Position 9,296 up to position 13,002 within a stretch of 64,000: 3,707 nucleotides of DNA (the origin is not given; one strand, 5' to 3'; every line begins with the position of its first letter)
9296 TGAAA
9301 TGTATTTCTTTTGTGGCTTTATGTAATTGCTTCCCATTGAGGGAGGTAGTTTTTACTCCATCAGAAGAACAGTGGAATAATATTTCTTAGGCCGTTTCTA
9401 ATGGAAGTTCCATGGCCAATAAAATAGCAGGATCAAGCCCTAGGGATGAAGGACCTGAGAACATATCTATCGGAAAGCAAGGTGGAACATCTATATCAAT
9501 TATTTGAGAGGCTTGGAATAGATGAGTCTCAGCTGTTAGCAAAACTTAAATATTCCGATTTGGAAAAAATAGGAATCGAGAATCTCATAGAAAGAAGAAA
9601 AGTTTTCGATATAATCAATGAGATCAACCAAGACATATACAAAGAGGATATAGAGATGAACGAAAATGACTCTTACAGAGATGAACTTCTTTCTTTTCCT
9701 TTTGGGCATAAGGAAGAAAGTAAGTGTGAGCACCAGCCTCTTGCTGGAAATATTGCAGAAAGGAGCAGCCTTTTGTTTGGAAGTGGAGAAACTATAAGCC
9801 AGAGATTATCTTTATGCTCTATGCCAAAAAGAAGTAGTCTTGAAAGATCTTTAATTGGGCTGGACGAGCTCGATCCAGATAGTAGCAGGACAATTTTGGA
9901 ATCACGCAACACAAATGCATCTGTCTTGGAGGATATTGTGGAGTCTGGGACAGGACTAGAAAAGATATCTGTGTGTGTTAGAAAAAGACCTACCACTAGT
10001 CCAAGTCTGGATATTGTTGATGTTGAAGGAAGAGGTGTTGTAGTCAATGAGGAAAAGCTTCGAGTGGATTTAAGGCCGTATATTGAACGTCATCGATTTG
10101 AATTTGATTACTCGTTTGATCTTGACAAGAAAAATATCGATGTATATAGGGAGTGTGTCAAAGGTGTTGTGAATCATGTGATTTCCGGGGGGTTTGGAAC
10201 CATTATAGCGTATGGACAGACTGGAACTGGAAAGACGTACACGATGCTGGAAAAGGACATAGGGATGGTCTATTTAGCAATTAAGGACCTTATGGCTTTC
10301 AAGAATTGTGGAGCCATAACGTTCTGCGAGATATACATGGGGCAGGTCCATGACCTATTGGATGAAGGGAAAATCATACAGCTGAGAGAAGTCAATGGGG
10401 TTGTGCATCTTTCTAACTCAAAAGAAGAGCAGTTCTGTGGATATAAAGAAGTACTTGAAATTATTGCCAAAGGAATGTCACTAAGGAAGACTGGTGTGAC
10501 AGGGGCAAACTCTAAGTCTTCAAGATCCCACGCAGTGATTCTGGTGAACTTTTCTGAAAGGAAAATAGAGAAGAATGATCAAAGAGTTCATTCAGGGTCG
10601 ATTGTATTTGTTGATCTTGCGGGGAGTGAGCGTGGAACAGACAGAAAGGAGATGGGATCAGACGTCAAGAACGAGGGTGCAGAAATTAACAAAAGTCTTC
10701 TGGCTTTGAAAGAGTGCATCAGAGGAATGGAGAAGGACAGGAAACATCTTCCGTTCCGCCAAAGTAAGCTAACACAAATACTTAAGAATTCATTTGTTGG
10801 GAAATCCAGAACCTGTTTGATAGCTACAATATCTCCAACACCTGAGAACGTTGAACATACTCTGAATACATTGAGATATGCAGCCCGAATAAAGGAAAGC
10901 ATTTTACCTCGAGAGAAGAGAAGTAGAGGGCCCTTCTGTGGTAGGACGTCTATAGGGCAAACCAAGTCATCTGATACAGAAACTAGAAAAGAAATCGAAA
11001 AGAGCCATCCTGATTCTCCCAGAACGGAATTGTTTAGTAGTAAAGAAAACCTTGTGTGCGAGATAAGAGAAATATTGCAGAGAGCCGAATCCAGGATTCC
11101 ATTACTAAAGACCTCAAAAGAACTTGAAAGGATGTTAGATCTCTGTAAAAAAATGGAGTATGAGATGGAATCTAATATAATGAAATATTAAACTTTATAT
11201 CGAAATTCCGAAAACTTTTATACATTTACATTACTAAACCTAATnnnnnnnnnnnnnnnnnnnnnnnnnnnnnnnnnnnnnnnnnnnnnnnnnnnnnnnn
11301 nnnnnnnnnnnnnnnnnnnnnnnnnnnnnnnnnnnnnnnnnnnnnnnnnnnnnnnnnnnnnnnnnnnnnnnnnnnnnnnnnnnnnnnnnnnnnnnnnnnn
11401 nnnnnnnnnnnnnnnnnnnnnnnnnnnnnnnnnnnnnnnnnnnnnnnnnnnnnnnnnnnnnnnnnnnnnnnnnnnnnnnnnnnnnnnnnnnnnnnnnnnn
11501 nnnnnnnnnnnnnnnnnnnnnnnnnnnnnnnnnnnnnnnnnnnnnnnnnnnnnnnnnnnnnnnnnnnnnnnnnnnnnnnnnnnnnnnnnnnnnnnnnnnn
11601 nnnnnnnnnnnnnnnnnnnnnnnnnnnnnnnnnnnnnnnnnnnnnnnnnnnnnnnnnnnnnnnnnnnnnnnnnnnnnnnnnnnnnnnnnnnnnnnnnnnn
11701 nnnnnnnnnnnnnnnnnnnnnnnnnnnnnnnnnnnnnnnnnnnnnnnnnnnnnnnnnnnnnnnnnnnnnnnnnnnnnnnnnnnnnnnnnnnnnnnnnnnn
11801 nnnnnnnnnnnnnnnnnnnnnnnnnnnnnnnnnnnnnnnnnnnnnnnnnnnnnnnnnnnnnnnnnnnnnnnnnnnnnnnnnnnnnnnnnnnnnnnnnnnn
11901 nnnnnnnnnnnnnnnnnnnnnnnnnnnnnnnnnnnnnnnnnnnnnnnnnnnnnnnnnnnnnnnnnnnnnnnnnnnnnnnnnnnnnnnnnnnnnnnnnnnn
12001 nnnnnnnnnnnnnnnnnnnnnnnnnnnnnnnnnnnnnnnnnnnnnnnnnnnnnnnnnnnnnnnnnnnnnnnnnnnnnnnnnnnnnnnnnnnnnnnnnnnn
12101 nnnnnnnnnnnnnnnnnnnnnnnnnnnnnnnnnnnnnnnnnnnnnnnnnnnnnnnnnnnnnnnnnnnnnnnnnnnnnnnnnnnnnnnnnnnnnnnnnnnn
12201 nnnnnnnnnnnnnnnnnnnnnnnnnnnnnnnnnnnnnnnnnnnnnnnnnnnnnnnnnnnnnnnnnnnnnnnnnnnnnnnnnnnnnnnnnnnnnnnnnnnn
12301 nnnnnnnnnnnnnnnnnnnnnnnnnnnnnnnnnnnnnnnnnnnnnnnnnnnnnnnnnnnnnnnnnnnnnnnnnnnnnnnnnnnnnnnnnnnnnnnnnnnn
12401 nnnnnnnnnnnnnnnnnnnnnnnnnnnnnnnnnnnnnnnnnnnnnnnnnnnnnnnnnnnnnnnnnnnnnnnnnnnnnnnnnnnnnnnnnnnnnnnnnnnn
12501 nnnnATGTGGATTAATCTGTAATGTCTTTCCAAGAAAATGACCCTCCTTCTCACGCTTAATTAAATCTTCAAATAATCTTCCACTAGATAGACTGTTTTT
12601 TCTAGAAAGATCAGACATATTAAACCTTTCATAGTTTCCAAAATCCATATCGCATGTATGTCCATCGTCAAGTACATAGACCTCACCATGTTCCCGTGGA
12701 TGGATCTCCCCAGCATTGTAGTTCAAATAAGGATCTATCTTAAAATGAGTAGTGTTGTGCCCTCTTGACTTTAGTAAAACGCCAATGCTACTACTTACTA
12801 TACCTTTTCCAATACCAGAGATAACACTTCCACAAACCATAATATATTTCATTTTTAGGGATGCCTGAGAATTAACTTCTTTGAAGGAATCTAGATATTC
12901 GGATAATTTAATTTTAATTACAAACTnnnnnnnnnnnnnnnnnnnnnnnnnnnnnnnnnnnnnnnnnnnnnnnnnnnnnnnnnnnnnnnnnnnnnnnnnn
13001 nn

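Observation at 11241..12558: Mosaic CTP synthase paralogs: a 1318-bp perfectly identical direct repeat with divergent 5' ends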

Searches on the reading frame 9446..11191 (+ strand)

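Call 50: search_protein_families(library=pfam, proteins=[window:9446-11191:+])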
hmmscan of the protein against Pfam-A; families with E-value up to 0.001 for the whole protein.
window:9446-11191:+ (581 aa): 3 families
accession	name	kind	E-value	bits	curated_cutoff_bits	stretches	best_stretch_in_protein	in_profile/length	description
PF00225.29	Kinesin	-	3.4e-80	269.9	29.3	1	200-484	25-326/327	Kinesin motor domain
PF16796.11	Microtub_bd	-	1.7e-10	41.4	27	1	210-286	52-127/155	Microtubule binding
PF07647.24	SAM_2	-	3.3e-05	24.4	20.5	1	5-59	10-64/66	SAM domain (Sterile alpha motif)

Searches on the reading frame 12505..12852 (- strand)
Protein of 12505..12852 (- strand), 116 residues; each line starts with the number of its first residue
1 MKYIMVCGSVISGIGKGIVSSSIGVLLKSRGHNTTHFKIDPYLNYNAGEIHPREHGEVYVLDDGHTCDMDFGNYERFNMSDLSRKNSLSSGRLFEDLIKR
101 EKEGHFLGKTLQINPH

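Call 41: find_homologous_proteins(query=window:12505-12852:-, max_evalue=1e-10)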
Query seq(116 aa) (116 aa): 32 proteins with E <= 1e-10 among 33 candidates.
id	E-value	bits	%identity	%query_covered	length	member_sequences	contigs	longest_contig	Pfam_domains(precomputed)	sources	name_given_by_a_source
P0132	5.1e-36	141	56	100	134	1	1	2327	PF06418.21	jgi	-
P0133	1.1e-35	140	59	100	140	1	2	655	PF06418.21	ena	-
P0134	2.2e-35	139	59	100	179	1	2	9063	PF06418.21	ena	-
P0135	1.0e-34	137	55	100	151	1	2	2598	PF06418.21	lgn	-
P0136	1.7e-34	136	56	100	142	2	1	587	PF06418.21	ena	-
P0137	1.8e-34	136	56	97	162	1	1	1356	PF06418.21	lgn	-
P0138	3.0e-34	135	55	100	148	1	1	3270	PF06418.21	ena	-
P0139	3.7e-34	135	55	100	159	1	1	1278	PF06418.21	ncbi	-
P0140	1.0e-33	134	54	98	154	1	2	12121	PF06418.21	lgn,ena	-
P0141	5.6e-33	131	52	99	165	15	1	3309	PF06418.21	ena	-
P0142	5.6e-33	131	55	99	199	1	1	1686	PF06418.21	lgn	-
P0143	1.4e-32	130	53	98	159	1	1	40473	PF06418.21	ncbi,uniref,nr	ncbi:unnamed protein product [Hymenolepis diminuta]|uniref:CTP_synth_N domain-containing protein n=1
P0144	2.9e-32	129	53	99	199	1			PF06418.21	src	-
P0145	6.0e-32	128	51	99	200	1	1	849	PF06418.21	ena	-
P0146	3.0e-31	126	51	96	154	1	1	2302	PF06418.21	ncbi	-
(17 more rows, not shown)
